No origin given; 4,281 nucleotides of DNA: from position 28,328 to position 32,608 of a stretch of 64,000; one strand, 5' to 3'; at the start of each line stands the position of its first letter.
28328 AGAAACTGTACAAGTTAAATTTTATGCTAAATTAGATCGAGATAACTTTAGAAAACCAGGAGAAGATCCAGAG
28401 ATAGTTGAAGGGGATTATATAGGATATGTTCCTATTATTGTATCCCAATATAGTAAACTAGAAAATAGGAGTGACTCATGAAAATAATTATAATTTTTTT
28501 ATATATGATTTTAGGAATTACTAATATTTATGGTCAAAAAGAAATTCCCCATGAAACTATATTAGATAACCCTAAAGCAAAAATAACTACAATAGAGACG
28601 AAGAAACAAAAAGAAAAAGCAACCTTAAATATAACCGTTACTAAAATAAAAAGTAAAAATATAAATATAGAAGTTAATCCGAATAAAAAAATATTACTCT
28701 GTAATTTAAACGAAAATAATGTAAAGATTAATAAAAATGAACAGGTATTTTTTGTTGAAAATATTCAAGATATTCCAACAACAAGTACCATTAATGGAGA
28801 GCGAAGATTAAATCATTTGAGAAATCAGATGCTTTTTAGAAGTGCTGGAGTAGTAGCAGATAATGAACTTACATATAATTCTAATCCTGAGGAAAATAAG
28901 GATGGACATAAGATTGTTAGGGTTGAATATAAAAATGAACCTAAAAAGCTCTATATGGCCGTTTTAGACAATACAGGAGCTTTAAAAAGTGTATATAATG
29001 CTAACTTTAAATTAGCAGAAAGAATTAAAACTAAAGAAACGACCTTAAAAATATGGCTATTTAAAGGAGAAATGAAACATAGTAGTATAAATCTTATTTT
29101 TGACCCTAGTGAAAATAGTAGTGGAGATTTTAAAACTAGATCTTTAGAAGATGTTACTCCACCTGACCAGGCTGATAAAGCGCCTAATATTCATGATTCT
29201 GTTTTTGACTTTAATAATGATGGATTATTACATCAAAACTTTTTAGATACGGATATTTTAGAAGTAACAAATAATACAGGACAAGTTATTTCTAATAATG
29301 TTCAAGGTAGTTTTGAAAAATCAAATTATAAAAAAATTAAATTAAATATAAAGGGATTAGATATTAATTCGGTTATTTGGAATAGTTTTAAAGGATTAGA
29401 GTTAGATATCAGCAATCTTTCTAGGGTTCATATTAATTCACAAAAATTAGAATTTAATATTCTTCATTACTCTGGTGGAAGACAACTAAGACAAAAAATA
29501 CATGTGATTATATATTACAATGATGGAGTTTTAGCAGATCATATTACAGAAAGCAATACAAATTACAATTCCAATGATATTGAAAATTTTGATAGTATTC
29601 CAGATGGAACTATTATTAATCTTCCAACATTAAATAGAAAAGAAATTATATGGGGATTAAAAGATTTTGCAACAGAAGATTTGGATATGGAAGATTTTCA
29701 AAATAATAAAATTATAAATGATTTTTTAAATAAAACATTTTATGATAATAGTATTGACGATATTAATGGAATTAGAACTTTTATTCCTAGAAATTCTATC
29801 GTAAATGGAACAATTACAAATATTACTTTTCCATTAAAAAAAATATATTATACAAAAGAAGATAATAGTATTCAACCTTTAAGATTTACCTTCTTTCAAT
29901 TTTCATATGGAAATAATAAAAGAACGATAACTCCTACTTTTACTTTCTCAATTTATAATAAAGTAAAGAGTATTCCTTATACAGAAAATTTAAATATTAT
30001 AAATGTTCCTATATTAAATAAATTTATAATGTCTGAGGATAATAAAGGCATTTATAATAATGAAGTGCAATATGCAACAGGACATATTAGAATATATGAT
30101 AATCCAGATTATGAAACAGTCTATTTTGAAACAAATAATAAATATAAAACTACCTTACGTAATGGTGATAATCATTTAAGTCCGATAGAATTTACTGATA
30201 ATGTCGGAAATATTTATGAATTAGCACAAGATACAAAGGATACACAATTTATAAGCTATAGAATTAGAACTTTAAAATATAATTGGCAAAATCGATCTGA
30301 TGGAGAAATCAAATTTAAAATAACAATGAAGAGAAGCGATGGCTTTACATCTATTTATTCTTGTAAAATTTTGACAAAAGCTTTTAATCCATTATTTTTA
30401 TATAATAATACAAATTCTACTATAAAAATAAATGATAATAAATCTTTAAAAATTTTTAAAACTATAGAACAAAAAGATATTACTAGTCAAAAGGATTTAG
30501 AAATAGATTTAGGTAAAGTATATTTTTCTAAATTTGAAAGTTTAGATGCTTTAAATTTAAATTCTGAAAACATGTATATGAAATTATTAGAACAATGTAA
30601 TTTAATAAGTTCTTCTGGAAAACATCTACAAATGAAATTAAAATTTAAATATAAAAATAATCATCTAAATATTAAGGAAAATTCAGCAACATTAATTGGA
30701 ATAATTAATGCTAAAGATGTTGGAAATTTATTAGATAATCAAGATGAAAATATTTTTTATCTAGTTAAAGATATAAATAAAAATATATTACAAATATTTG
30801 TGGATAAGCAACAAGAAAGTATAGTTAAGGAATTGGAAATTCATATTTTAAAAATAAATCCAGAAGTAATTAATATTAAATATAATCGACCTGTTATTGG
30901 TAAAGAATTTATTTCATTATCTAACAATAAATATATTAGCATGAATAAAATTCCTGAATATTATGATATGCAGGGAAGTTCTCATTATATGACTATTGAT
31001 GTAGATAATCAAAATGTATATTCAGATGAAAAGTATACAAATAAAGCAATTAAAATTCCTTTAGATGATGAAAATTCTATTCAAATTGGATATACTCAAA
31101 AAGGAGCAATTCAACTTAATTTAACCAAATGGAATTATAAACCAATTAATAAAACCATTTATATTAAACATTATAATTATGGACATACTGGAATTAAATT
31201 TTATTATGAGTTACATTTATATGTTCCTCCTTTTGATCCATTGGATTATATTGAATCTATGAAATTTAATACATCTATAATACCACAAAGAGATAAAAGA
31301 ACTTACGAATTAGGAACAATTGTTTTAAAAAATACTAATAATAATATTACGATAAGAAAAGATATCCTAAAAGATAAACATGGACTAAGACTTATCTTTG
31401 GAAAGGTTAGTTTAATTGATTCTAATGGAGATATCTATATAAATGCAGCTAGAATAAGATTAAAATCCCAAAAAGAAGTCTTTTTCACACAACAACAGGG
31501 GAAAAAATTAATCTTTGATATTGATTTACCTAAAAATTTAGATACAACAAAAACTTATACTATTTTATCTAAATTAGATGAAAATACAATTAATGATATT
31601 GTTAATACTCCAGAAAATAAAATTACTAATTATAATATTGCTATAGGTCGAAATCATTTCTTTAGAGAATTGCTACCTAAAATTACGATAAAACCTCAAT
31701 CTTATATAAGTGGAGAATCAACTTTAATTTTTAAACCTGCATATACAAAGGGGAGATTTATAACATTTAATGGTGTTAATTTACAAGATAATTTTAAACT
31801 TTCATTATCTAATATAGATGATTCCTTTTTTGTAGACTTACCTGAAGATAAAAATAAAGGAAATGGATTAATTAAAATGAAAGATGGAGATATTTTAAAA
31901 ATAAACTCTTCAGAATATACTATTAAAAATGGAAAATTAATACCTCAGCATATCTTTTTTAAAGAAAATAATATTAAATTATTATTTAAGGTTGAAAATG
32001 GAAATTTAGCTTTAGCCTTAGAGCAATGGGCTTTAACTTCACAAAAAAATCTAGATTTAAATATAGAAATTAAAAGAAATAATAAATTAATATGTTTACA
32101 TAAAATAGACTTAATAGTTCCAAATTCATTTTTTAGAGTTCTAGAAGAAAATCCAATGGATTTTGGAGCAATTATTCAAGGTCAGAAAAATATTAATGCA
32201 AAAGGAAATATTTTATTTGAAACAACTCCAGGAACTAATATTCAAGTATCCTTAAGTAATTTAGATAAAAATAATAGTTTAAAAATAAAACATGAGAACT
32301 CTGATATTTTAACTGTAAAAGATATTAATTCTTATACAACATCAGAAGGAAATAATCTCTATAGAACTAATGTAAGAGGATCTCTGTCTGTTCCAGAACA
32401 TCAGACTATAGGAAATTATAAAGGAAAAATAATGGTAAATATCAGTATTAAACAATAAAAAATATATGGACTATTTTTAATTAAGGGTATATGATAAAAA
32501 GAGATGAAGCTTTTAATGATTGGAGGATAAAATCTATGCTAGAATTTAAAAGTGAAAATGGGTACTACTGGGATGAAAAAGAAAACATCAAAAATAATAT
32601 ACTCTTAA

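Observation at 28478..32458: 1326-aa giant terminal subunit carrying the same C-terminal pilin motif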

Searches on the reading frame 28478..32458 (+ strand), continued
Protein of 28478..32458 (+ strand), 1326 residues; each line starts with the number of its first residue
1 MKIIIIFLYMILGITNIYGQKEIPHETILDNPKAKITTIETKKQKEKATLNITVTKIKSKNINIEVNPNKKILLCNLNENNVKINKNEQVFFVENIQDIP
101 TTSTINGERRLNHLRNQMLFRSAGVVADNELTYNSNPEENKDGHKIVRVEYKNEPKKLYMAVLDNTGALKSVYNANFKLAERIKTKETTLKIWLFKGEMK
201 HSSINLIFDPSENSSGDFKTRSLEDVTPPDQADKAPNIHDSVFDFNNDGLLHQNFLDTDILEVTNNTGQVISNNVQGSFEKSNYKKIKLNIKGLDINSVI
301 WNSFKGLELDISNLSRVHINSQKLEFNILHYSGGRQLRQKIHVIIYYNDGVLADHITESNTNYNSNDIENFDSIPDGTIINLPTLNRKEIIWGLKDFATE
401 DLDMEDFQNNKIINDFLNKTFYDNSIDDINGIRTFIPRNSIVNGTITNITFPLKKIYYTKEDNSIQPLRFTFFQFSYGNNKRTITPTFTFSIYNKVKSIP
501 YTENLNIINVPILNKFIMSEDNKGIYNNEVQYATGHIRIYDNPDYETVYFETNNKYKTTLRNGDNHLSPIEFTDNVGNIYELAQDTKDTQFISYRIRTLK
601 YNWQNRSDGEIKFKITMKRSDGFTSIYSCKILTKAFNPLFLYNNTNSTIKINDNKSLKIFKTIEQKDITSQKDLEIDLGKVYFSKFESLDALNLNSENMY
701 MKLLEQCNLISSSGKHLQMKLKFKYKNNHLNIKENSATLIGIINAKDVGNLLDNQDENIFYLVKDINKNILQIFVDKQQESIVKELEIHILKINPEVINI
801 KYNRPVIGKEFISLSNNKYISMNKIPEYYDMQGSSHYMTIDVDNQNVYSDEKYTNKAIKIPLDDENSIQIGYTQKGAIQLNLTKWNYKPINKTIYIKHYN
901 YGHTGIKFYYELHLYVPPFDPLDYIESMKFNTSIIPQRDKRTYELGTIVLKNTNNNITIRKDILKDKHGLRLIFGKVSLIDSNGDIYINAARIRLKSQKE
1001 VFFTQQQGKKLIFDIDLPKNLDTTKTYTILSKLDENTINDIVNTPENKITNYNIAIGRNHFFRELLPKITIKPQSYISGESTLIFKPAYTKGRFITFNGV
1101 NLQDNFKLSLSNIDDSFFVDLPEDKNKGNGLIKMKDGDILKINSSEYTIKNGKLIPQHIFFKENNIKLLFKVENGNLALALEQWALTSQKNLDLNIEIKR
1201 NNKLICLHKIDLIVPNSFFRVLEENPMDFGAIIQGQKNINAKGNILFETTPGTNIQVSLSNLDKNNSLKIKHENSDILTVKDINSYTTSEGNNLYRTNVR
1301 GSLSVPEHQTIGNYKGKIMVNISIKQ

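Call 60: fold_search(model_id=the predicted structure, library=pdb)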
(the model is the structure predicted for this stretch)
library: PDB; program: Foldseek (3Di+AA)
matches with E <= 10: 1978; with E <= 0.001: 98
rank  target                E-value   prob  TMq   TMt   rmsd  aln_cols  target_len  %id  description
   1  9ijj_4G               9.5e-11  0.99  0.08  0.03  82.1      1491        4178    8  In situ structure of the central apparatus in mouse sperm axoneme. (released 2025-06-04)
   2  9ijj_4H               1.5e-10  1.00  0.08  0.04  47.6      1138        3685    8  In situ structure of the central apparatus in mouse sperm axoneme. (released 2025-06-04)
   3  5dzx_A                3.8e-09  1.00  0.09  0.19  40.1       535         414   11  Protocadherin beta 6 extracellular cadherin domains 1-4 (released 2016-05-04)
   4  9ijj_4K               1.7e-08  1.00  0.09  0.18  34.8       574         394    8  In situ structure of the central apparatus in mouse sperm axoneme. (released 2025-06-04)
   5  5dzy_D                2.7e-08  1.00  0.08  0.17  40.5       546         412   12  Protocadherin beta 8 extracellular cadherin domains 1-4 (released 2016-05-04)
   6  5dzy_C                3.0e-08  1.00  0.09  0.19  38.4       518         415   11  Protocadherin beta 8 extracellular cadherin domains 1-4 (released 2016-05-04)
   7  5dzx_B                3.2e-08  1.00  0.08  0.18  40.2       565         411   11  Protocadherin beta 6 extracellular cadherin domains 1-4 (released 2016-05-04)
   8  5dzy_A                6.3e-08  1.00  0.09  0.19  40.9       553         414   10  Protocadherin beta 8 extracellular cadherin domains 1-4 (released 2016-05-04)
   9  5t9t_B                8.9e-08  1.00  0.09  0.16  34.1       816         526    7  Protocadherin Gamma B2 extracellular cadherin domains 1-5 (released 2016-10-19)
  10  5dzv_A                1.7e-07  1.00  0.09  0.15  32.8       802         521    8  Protocadherin alpha 7 extracellular cadherin domains 1-5 (released 2016-05-04)
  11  5szr_B                1.8e-07  1.00  0.09  0.18  41.4       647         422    7  Protocadherin Gamma B2 extracellular cadherin domains 3-6 (released 2016-10-19)
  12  6vfw_B                2.2e-07  1.00  0.09  0.20  41.4       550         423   10  Crystal structure of human delta protocadherin 10 EC1-EC4 (released 2020-03-11)
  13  6vg4_A                3.2e-07  0.98  0.08  0.13  53.2      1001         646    8  Human protocadherin 10 ectodomain (released 2020-03-11)
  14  5w1d                  5.0e-07  1.00  0.08  0.20  36.5       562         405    9  Crystal Structure of Mouse Protocadherin-15 EC4-7 (released 2018-06-06)
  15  5dzy_B                1.1e-06  1.00  0.09  0.18  38.2       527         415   11  Protocadherin beta 8 extracellular cadherin domains 1-4 (released 2016-05-04)
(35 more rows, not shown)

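Call 61: search_protein_representatives(protein=window:28478-32077:+)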
Query: 1200 residues. Proteins with E-value up to 0.001 (for the whole library): 51; up to 1e-10: 29; up to 1e-30: 19. The best 51 are listed.
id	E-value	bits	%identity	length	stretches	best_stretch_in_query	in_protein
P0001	0.0e+00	2535.5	95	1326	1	1-1200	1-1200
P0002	3.6e-152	525.0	41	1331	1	1-1190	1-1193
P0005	4.4e-111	389.0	30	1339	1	1-1199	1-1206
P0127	4.2e-71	256.5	40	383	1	1-373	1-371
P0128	9.7e-59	215.6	31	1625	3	3-184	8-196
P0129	6.4e-50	186.4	29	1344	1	5-1167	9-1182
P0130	2.5e-47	177.9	34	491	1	3-488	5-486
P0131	6.8e-47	176.4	31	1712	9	1075-1191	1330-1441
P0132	2.2e-46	174.7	31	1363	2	5-352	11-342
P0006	2.7e-46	174.4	28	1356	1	4-1145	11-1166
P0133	1.5e-45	171.9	31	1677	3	2-175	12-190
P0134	4.5e-45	170.4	29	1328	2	4-738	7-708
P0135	1.6e-44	168.5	29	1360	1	3-1189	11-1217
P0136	9.5e-44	166.0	27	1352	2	2-723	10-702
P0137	6.7e-39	149.9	30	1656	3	2-178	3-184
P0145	3.5e-20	87.9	33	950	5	1055-1200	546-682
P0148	2.6e-13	65.2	29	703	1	645-1200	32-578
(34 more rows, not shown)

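Call 67: search_protein_families(library=pfam, alignment_id=A9, max_evalue=0.05)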
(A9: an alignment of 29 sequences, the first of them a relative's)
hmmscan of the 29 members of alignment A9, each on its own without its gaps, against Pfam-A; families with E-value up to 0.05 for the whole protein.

A. member 1, P0128 (1625 aa): 0 families

B. families by the number of members that match (of 29 scanned): 16 families
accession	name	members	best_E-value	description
PF14352.11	DUF4402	4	0.0015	Domain of unknown function (DUF4402)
PF03829.18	PTSIIA_gutA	3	0.0011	PTS system glucitol/sorbitol-specific IIA component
PF14734.12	DUF4469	2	0.014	Domain of unknown function (DUF4469) with IG-like fold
PF21461.3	HL_N-beta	1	0.002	Hyaluronate lyase, N-terminal beta-sheet domain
PF12326.13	EOS1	1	0.0023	N-glycosylation protein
PF14924.12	MAP10_N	1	0.0027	Microtubule associated protein 10, N-terminal domain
PF16408.10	DUF5016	1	0.0036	Domain of unknown function (DUF5016)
PF19514.5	MobC_2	1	0.0062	MobC-like protein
PF19164.5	DUF5846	1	0.0096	Family of unknown function (DUF5846)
PF07202.18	Tcp10_C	1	0.016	T-complex protein 10 C-terminus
PF19178.5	DUF5860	1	0.017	Family of unknown function (DUF5860)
PF02223.23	Thymidylate_kin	1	0.018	Thymidylate kinase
PF17118.11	DUF5105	1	0.022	Domain of unknown function (DUF5105)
PF08455.15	SNF2_assoc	1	0.022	Bacterial SNF2 helicase associated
PF21904.1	CAND6-7_N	1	0.037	CAND6/7, N-terminal domain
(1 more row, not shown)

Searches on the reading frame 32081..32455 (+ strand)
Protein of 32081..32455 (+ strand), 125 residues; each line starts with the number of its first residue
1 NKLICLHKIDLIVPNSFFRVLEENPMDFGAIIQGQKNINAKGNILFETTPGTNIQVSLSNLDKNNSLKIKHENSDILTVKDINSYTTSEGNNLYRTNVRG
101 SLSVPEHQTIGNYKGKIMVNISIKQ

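Call 43: search_solved_structures(query=A6, max_evalue=10, show_alignments=2)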
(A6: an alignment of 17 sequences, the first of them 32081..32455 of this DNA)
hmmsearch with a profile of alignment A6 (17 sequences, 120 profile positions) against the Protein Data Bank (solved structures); distinct sequences matched with E-value up to 10: 2.
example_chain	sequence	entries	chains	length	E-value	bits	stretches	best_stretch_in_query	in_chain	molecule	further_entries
3rwx_A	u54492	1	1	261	0.86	12.9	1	32-109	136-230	Hypothetical bacterial outer membrane protein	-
5ncm_B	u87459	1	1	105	0.87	12.9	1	29-73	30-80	Serine/threonine-protein kinase CBK1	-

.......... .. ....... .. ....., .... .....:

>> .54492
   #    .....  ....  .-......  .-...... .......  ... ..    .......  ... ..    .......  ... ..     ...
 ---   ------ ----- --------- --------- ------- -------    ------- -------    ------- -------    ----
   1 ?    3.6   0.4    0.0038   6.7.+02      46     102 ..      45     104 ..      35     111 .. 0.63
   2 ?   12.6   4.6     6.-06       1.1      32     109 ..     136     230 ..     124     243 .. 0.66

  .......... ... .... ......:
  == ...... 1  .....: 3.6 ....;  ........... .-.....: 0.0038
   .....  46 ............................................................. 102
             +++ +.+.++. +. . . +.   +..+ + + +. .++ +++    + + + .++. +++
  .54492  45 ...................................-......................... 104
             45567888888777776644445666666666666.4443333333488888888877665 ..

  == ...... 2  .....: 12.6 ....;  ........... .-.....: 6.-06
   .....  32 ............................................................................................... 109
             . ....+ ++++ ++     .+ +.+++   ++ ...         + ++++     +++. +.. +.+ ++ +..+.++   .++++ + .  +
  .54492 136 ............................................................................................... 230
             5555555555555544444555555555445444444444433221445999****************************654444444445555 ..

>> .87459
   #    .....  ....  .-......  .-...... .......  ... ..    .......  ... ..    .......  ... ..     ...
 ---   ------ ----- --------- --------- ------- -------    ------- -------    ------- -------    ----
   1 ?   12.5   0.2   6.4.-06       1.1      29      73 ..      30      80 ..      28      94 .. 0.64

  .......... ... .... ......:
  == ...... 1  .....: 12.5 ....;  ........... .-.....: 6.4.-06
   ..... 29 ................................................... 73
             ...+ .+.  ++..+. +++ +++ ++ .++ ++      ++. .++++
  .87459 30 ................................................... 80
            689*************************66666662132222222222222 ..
